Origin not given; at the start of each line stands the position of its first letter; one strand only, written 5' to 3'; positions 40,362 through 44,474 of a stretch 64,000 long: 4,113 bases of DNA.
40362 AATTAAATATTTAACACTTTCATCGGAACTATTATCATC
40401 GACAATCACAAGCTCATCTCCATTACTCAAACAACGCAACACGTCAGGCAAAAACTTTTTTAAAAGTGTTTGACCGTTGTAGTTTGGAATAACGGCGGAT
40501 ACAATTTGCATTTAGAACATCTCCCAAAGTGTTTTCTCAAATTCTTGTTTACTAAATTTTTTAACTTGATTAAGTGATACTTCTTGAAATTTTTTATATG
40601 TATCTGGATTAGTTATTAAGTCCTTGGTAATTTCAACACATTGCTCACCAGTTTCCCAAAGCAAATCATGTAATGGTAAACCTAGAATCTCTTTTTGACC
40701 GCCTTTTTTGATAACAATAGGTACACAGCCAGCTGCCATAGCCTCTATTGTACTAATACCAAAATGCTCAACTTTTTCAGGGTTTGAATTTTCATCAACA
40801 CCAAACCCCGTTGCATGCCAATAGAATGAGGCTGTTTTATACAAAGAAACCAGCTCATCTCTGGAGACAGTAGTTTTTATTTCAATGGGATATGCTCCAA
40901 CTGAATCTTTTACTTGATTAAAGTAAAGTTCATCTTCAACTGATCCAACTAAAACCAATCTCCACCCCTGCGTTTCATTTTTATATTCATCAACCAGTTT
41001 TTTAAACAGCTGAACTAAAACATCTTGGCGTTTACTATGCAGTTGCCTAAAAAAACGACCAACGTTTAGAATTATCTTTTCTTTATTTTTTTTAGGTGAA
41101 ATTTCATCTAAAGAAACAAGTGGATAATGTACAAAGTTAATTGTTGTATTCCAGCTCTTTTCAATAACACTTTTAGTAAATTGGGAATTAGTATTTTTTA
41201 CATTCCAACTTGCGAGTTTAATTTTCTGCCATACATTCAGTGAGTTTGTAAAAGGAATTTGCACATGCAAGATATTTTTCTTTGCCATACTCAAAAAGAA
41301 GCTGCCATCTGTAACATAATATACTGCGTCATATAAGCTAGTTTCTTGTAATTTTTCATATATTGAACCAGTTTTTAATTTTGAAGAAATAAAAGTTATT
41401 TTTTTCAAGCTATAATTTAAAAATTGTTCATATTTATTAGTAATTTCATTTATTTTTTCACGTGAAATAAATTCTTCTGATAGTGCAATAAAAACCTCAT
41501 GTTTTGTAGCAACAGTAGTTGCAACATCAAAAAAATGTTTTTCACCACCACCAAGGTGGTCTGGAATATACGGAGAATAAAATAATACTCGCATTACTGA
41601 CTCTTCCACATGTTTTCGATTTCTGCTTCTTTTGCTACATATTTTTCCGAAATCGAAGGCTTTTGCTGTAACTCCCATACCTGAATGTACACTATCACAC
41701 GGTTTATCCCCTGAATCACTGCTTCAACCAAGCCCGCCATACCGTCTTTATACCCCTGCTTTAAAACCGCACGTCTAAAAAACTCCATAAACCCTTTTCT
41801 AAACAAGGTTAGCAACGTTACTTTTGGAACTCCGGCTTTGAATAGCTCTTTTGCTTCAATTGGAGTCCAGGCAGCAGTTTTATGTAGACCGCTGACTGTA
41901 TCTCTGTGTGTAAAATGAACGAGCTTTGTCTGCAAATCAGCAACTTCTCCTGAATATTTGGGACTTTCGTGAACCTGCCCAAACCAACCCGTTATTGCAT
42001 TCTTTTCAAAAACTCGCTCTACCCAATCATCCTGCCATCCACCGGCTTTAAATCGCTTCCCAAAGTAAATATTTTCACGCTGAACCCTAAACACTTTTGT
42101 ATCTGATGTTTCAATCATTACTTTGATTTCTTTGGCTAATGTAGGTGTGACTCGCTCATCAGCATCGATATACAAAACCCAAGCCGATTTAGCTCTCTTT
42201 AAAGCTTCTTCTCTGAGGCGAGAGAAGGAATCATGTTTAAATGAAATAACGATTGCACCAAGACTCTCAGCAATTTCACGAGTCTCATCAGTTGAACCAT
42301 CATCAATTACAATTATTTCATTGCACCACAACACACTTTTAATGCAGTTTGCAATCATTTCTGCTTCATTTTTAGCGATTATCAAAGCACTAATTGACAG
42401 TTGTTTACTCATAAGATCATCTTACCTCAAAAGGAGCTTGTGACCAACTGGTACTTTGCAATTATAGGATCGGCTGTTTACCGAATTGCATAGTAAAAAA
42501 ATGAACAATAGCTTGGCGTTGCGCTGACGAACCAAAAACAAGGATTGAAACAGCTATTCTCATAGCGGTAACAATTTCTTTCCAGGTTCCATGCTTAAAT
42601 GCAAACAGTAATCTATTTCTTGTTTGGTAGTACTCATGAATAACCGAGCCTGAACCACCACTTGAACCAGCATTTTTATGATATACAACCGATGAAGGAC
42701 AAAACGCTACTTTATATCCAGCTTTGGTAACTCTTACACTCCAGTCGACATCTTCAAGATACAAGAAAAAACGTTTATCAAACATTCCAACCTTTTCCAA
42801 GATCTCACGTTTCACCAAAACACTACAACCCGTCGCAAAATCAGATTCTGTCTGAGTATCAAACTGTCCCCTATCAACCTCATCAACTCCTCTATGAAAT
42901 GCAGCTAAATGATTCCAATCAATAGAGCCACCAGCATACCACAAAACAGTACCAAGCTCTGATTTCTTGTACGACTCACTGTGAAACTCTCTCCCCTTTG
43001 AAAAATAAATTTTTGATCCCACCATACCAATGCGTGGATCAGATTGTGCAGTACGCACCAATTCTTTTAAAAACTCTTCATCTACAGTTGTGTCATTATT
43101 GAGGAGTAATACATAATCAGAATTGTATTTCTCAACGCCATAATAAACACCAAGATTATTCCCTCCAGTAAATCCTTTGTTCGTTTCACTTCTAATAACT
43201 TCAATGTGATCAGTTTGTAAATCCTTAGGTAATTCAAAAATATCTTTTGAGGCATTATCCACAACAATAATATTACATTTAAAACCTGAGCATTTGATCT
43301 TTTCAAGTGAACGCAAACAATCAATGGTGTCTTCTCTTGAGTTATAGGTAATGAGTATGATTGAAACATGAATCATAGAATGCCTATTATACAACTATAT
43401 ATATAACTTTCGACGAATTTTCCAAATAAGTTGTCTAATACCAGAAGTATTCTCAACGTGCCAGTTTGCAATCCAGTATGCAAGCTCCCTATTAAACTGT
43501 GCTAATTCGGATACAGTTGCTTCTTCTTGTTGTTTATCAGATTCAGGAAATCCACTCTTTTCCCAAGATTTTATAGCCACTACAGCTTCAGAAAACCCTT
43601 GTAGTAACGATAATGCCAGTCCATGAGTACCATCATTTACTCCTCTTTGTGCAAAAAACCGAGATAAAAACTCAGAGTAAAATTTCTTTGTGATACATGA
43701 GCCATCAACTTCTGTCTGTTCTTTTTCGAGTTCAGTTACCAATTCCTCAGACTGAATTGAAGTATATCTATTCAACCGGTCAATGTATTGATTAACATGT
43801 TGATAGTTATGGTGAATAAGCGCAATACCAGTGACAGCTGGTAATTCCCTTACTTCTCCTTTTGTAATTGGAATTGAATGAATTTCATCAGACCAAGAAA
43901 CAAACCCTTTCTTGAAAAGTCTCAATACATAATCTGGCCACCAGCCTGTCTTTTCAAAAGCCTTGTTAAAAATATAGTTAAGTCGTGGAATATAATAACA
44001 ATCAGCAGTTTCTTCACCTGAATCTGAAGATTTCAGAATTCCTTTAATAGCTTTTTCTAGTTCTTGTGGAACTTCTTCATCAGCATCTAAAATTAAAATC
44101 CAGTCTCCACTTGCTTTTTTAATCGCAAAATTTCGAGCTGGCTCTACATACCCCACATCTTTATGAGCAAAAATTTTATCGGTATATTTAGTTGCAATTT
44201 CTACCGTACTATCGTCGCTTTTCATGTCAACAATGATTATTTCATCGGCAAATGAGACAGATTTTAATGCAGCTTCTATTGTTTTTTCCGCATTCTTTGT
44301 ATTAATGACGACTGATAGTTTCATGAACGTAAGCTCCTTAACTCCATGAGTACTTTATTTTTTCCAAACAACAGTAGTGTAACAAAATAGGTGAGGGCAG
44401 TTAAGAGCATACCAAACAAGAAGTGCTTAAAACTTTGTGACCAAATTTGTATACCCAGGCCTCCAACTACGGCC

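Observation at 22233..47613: Unusually dense array of ~11 polytopic GT-C-type membrane glycosyltransferases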

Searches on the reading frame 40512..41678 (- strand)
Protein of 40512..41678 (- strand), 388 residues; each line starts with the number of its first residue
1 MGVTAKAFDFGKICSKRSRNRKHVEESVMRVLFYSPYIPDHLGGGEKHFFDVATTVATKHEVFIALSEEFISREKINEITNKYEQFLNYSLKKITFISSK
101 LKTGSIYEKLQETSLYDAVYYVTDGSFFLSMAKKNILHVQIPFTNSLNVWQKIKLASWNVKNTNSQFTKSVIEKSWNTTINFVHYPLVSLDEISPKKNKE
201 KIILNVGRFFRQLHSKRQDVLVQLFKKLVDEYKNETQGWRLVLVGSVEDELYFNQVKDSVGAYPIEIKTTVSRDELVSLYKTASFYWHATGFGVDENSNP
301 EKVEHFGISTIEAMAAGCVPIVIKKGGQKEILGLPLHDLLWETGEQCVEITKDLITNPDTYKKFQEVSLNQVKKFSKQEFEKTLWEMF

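Call 4: search_protein_families(library=pfam, proteins=[window:40512-41678:-], max_evalue=0.01)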
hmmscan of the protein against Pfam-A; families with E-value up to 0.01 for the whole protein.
window:40512-41678:- (388 aa): 4 families
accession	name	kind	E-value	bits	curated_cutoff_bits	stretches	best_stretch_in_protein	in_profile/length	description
PF00534.26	Glycos_transf_1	-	1.3e-18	67.6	26.4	1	192-366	7-167/172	Glycosyl transferases group 1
PF13692.12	Glyco_trans_1_4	-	6.7e-10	39.8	27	1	201-333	2-118/142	Glycosyl transferases group 1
PF13524.12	Glyco_trans_1_2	-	0.0019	18.6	25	1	227-362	4-119/144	Glycosyl transferase-like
PF03016.20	Exostosin_GT47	-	0.0078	16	33.4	0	309-340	243-269/293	Exostosin GT47 domain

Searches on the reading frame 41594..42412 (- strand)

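Call 4: search_protein_families(library=pfam, proteins=[window:41594-42412:-], max_evalue=0.01)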
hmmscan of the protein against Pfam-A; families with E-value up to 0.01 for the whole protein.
window:41594-42412:- (272 aa): 4 families
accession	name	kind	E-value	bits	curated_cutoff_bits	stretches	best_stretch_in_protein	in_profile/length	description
PF00535.33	Glycos_transf_2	-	1.2e-19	71.3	23.3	1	8-131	1-133/168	Glycosyl transferase family 2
PF13704.12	Glyco_tranf_2_4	-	1.2e-07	32.6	27.5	1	14-87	1-83/98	Glycosyl transferase family 2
PF13641.12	Glyco_tranf_2_3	-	0.00096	19.7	27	1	7-96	3-107/230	Glycosyltransferase like family 2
PF10111.15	Glyco_tranf_2_2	-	0.0063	16.5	27.3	1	32-97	31-104/276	Glycosyltransferase like family 2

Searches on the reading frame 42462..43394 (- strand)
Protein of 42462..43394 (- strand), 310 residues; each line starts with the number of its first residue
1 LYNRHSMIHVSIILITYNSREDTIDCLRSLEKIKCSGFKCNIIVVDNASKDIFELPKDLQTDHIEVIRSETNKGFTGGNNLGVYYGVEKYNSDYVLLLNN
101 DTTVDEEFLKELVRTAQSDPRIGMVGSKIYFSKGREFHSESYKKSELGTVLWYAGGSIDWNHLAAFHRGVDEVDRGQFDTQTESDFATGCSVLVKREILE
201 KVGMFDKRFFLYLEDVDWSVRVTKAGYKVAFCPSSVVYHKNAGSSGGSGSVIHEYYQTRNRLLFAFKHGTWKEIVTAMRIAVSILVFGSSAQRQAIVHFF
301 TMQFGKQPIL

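Call 4: search_protein_families(library=pfam, proteins=[window:42462-43394:-], max_evalue=0.01)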
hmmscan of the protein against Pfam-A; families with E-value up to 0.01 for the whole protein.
window:42462-43394:- (310 aa): 6 families
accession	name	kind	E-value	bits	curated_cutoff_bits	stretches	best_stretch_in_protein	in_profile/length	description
PF13641.12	Glyco_tranf_2_3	-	6.9e-18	65.9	27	1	11-242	4-214/230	Glycosyltransferase like family 2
PF00535.33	Glycos_transf_2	-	1.2e-17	64.8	23.3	1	11-171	1-164/168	Glycosyl transferase family 2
PF13632.12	Glyco_trans_2_3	-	3e-11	43.9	27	1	94-259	1-136/198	Glycosyl transferase family group 2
PF13506.12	Glyco_transf_21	-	5.5e-08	32.9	21.7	1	86-237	25-152/174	Glycosyl transferase family 21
PF10111.15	Glyco_tranf_2_2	-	0.00068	19.6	27.3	1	39-244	29-221/276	Glycosyltransferase like family 2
PF13478.12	XdhC_C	-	0.0036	18.3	29.7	0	40-134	22-84/125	XdhC Rossmann domain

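Call 77: search_solved_structures(query=window:42462-43394:-, max_evalue=0.001)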
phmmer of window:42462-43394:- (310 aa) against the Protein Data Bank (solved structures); distinct sequences matched with E-value up to 0.001: 4.
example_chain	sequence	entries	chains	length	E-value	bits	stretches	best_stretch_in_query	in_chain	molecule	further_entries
9oa3_A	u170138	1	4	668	8.2e-13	50.9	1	36-270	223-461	Galactofuranosyltransferase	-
9dtp_A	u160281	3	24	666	8.9e-13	50.8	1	36-270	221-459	Galactofuranosyltransferase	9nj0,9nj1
4fix_A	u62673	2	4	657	1.7e-06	30.2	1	12-269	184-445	UDP-galactofuranosyl transferase GlfT2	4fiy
6p61_A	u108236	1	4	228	2.7e-06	29.5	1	9-131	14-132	Glycosyltransferase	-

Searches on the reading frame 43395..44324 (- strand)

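Call 4: search_protein_families(library=pfam, proteins=[window:43395-44324:-], max_evalue=0.01)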
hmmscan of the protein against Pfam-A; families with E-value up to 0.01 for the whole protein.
window:43395-44324:- (309 aa): 3 families
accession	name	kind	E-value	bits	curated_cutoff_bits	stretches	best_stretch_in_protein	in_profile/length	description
PF00535.33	Glycos_transf_2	-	3.1e-18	66.7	23.3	1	4-98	1-105/168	Glycosyl transferase family 2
PF13704.12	Glyco_tranf_2_4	-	4.1e-05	24.4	27.5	1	25-83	18-82/98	Glycosyl transferase family 2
PF10111.15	Glyco_tranf_2_2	-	0.0026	17.8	27.3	0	4-94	1-104/276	Glycosyltransferase like family 2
